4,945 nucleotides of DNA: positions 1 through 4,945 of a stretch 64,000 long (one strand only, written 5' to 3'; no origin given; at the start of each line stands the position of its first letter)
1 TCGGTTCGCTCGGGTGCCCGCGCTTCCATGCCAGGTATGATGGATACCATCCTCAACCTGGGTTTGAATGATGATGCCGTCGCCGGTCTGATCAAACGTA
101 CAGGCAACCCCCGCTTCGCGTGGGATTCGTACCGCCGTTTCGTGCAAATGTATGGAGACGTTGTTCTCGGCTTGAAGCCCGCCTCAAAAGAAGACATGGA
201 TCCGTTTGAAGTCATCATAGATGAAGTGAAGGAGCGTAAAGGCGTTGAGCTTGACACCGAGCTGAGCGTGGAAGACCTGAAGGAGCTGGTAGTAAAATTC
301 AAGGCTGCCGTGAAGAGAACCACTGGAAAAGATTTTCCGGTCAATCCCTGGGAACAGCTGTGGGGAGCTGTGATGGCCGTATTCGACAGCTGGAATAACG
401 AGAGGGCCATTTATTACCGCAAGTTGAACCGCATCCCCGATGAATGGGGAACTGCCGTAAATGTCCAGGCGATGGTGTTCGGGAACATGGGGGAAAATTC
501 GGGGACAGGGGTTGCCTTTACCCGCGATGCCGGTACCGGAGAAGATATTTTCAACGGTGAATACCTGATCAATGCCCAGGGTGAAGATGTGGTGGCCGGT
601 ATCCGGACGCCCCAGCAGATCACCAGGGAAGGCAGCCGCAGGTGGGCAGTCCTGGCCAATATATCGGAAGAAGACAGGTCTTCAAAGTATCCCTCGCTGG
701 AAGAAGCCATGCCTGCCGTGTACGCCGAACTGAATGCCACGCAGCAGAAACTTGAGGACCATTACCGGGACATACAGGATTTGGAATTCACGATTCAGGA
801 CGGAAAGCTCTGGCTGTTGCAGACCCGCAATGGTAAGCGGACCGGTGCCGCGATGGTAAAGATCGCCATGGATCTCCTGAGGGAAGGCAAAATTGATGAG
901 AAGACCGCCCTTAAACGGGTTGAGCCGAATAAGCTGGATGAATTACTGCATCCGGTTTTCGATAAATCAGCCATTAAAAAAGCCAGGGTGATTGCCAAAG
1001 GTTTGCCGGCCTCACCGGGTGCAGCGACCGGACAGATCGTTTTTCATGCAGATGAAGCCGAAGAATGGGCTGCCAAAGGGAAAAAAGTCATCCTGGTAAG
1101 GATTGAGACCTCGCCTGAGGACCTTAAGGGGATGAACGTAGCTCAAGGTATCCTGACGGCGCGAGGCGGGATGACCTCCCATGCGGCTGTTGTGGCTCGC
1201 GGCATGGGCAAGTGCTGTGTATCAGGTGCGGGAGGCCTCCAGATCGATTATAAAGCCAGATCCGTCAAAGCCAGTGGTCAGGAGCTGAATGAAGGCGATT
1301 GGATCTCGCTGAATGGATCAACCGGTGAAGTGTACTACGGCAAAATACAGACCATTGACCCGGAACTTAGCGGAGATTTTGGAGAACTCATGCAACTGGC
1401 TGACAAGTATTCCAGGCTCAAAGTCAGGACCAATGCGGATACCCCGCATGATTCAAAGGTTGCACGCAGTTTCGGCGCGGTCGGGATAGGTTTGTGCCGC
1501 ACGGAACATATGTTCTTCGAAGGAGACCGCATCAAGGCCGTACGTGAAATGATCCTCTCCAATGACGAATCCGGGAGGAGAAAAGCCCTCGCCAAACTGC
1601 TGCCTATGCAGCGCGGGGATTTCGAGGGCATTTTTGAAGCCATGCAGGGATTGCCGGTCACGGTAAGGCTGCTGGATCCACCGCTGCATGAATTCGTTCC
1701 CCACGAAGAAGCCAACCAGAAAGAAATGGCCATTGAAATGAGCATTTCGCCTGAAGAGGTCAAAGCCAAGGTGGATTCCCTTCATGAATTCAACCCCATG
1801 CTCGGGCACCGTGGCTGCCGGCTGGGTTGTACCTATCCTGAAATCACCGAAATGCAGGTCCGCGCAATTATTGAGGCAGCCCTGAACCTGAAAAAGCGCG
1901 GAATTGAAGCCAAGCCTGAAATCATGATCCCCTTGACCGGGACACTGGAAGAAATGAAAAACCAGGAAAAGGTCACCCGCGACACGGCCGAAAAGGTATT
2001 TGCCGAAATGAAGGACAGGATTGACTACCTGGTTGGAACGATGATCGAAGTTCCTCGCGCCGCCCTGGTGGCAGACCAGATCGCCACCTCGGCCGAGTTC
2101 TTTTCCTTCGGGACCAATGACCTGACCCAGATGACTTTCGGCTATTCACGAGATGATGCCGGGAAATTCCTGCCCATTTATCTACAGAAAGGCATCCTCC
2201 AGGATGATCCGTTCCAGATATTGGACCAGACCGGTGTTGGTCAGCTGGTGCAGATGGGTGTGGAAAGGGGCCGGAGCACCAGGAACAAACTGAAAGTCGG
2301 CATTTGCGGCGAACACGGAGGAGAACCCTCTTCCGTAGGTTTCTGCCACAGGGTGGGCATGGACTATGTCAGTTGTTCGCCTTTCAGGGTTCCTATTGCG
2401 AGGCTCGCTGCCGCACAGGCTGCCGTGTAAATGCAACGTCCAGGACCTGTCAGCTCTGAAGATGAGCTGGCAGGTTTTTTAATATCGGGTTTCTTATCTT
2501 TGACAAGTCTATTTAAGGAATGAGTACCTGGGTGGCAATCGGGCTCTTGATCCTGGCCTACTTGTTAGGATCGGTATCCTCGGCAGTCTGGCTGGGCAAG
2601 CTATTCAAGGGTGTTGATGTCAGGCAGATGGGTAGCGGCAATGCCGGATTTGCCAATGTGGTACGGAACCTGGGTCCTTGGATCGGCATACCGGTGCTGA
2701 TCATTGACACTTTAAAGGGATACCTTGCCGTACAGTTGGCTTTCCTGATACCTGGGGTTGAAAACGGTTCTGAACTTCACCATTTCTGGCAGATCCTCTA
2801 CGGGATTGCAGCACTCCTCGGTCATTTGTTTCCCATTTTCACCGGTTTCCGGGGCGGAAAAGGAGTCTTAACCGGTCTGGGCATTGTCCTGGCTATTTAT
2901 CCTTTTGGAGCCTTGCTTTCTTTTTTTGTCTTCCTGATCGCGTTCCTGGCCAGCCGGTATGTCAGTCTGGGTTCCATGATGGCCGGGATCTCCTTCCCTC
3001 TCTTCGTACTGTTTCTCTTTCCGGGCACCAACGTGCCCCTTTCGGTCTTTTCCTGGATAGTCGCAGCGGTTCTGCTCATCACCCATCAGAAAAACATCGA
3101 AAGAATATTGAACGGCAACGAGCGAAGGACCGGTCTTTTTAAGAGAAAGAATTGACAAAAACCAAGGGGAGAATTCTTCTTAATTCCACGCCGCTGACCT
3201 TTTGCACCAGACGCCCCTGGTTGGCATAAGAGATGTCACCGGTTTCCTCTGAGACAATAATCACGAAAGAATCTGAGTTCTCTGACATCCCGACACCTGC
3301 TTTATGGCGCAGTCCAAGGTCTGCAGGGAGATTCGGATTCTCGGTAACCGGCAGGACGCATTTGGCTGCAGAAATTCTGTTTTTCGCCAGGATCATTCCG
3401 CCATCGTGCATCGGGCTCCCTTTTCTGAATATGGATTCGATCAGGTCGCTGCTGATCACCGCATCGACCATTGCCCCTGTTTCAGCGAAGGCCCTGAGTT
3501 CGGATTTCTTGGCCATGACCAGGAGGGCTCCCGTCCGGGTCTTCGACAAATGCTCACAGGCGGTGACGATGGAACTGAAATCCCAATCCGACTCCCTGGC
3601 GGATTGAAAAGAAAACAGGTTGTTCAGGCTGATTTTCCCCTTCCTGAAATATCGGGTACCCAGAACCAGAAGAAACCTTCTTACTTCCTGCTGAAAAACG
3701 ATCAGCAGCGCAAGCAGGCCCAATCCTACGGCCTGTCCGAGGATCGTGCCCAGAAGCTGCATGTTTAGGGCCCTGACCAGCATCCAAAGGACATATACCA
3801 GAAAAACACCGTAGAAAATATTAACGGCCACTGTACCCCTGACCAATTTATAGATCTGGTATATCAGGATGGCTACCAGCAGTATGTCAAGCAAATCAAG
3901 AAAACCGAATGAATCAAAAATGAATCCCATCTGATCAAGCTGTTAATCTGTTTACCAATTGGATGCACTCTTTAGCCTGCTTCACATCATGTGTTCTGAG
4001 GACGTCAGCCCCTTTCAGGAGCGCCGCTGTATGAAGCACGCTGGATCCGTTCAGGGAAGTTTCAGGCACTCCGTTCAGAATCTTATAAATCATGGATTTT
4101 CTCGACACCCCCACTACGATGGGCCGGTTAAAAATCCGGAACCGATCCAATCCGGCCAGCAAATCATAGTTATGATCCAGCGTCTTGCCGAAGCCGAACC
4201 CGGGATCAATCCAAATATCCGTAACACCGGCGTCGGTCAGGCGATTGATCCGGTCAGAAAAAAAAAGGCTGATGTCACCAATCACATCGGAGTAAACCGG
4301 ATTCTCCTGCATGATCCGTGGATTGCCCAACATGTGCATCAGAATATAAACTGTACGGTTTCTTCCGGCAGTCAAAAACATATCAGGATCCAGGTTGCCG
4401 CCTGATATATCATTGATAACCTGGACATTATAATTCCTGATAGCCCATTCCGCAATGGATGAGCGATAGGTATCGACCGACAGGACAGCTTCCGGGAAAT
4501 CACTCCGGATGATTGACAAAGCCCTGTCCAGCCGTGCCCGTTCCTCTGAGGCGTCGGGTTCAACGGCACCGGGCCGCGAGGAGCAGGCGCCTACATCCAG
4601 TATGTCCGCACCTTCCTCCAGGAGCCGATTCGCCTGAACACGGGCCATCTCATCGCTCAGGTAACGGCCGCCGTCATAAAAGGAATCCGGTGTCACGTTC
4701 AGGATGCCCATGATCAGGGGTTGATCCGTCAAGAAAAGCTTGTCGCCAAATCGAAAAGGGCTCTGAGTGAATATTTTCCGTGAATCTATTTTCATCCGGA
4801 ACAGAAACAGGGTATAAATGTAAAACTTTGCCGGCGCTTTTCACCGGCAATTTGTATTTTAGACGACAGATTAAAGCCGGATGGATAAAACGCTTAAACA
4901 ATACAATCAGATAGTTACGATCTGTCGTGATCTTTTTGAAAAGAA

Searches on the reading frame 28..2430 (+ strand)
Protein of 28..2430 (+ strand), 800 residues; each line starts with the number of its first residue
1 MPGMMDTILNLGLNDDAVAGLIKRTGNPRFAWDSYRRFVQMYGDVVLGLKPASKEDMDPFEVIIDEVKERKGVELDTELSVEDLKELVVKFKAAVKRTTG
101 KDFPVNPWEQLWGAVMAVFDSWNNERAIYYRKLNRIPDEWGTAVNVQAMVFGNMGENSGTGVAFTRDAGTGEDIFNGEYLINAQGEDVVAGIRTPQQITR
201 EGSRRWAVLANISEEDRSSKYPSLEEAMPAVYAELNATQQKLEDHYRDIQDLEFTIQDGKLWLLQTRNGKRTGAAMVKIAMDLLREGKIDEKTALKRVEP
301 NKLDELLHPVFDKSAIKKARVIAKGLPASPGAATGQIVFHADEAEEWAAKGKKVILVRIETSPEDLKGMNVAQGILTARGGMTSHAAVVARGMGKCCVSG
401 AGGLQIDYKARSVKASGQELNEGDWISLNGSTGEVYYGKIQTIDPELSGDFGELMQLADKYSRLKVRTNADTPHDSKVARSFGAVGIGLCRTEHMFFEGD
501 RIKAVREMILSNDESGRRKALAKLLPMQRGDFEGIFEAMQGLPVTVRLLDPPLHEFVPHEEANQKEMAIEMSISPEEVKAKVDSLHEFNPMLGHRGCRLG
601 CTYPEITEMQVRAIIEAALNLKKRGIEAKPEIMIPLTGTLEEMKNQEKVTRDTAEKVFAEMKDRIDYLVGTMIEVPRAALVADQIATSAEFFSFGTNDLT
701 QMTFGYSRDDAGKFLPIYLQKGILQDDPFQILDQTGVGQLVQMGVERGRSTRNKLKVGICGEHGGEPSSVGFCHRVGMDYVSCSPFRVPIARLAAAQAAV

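Call 73: search_protein_families(library=pfam, proteins=[window:28-2430:+], max_evalue=0.001)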
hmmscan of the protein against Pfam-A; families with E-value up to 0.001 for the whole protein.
window:28-2430:+ (800 aa): 3 families
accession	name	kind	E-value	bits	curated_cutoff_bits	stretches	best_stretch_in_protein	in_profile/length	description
PF02896.24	PEP-utilizers_C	-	5.7e-82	275.6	22.8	1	448-799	4-292/293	PEP-utilising enzyme, PEP-binding domain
PF01326.24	PPDK_N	-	5.6e-50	170.9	27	1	1-287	119-327/328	Pyruvate phosphate dikinase, AMP/ATP-binding domain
PF00391.29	PEP-utilizers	-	6.5e-24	83.8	23.1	1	352-433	3-72/72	PEP-utilising enzyme, mobile domain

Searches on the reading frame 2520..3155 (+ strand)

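Call 72: search_protein_families(library=pfam, proteins=[window:2520-3155:+], max_evalue=0.001)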
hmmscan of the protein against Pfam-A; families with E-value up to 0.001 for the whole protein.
window:2520-3155:+ (211 aa): 1 family
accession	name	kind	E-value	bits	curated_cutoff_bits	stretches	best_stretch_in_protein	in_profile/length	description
PF02660.20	G3P_acyltransf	-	1.7e-50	171.8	24.1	1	12-196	1-164/164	Glycerol-3-phosphate acyltransferase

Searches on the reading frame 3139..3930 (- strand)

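Call 72: search_protein_families(library=pfam, proteins=[window:3139-3930:-], max_evalue=0.001)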
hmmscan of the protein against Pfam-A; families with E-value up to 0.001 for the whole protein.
window:3139-3930:- (263 aa): 2 families
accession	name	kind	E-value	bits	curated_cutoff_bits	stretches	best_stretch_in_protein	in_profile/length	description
PF02457.21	DAC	-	3.6e-38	130.3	27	1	123-240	2-118/119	DisA bacterial checkpoint controller nucleotide-binding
PF19293.4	CdaA_N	-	3.7e-20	72.3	23.8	1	7-83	4-81/81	CdaA N-terminal transmembrane domain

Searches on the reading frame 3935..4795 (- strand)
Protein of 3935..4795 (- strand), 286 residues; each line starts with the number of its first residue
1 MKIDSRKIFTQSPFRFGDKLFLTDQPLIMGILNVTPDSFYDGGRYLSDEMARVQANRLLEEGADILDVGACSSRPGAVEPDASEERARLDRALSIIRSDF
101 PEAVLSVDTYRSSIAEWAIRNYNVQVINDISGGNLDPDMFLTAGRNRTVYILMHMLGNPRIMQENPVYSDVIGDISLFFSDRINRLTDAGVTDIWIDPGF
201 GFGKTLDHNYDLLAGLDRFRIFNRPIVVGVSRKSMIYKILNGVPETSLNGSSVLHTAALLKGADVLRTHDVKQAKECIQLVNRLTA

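Call 72: search_protein_families(library=pfam, proteins=[window:3935-4795:-], max_evalue=0.001)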
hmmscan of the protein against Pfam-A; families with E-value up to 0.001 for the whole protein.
window:3935-4795:- (286 aa): 1 family
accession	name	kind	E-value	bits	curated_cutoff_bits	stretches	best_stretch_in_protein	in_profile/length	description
PF00809.28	Pterin_bind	-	1.3e-65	221.8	25.5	1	29-269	1-244/244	Pterin binding enzyme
